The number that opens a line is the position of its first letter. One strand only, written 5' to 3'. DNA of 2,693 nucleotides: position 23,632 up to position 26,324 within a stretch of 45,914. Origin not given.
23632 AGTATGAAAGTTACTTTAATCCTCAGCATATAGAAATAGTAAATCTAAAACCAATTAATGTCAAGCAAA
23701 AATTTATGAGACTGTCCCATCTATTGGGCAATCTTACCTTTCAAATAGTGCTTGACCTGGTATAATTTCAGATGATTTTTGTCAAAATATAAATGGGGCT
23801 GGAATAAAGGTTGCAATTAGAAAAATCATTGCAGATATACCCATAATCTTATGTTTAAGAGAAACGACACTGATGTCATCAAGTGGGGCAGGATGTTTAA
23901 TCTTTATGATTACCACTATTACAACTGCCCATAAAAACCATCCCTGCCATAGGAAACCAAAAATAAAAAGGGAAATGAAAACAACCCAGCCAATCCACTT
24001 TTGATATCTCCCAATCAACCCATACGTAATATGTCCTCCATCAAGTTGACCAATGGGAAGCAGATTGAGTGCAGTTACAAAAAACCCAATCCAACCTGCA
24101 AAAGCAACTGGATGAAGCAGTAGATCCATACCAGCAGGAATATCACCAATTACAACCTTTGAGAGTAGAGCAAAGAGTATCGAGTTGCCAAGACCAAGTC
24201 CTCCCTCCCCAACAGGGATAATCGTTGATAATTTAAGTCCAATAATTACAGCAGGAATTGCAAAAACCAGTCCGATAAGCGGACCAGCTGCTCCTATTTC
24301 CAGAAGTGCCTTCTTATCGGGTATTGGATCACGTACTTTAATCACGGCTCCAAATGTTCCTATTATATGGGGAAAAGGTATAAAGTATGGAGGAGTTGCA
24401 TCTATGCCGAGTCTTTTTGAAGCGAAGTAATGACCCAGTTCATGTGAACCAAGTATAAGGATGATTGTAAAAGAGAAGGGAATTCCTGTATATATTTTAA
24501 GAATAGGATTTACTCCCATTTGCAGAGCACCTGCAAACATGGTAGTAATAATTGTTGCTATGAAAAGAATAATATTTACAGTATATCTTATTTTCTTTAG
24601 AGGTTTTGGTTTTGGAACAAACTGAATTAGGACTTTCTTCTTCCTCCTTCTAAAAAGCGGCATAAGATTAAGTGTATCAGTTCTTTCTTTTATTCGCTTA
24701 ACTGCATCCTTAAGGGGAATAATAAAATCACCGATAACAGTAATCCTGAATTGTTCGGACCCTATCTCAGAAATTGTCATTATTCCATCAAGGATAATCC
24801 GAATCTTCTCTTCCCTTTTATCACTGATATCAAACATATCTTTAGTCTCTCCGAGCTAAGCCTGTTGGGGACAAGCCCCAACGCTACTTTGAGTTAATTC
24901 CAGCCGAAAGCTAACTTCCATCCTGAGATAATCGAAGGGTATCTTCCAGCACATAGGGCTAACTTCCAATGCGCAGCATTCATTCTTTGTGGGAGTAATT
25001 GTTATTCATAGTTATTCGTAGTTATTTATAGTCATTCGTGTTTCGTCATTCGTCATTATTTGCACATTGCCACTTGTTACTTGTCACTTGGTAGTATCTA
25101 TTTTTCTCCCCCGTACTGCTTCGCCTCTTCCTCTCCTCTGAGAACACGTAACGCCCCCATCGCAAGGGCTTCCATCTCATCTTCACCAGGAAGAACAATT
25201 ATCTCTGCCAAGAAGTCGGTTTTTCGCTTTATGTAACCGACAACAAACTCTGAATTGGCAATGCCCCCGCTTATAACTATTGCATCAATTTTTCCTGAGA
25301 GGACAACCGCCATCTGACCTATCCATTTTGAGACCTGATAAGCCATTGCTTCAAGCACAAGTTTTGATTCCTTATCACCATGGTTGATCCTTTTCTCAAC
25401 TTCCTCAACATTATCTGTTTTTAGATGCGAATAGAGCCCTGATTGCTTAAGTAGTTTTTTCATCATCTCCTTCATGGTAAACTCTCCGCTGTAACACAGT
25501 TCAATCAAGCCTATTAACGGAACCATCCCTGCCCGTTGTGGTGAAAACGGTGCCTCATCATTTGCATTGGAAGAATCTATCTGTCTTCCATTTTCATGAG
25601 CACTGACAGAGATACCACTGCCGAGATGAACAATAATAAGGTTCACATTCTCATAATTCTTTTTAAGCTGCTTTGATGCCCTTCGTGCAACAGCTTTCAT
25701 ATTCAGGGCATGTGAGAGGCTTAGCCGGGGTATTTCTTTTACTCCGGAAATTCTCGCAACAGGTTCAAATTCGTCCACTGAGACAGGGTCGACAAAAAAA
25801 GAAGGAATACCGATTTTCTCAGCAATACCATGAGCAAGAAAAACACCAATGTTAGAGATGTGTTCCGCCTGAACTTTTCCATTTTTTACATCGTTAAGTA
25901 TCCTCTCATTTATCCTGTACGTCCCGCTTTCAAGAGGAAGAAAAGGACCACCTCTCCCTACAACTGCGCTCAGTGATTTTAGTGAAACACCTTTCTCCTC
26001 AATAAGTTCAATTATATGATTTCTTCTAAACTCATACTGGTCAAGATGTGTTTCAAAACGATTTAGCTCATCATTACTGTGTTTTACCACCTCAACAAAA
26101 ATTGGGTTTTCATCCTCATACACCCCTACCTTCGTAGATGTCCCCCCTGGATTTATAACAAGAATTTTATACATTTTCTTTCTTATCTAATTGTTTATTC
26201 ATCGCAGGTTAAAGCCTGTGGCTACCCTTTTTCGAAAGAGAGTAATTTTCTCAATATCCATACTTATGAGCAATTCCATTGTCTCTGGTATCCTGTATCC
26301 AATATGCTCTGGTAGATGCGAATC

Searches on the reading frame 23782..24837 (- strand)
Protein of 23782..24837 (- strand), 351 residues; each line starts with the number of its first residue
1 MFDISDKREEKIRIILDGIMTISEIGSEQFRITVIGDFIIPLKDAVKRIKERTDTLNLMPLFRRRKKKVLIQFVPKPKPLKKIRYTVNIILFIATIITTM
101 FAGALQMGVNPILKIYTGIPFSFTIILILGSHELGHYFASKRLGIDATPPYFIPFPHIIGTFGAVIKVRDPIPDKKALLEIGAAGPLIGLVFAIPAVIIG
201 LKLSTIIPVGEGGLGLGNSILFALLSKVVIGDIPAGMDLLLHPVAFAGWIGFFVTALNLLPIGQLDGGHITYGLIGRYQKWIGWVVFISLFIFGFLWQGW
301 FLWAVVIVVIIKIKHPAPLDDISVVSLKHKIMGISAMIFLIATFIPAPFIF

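Call 91: search_protein_families(library=pfam, proteins=[window:23782-24837:-], max_evalue=0.00001)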
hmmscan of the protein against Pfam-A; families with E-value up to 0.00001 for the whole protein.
window:23782-24837:- (351 aa): 1 family
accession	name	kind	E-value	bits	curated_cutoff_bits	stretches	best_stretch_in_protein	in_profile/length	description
PF02163.28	Peptidase_M50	-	1.4e-18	67.5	27.2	1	121-277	2-196/221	Peptidase family M50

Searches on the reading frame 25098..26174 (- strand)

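Call 91: search_protein_families(library=pfam, proteins=[window:25098-26174:-], max_evalue=0.00001)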
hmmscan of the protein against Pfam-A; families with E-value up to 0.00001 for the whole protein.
window:25098-26174:- (358 aa): 1 family
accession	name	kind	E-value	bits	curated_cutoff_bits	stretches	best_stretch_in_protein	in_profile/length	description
PF00871.23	Acetate_kinase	-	1.6e-20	73.6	22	1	155-313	178-341/392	Acetokinase family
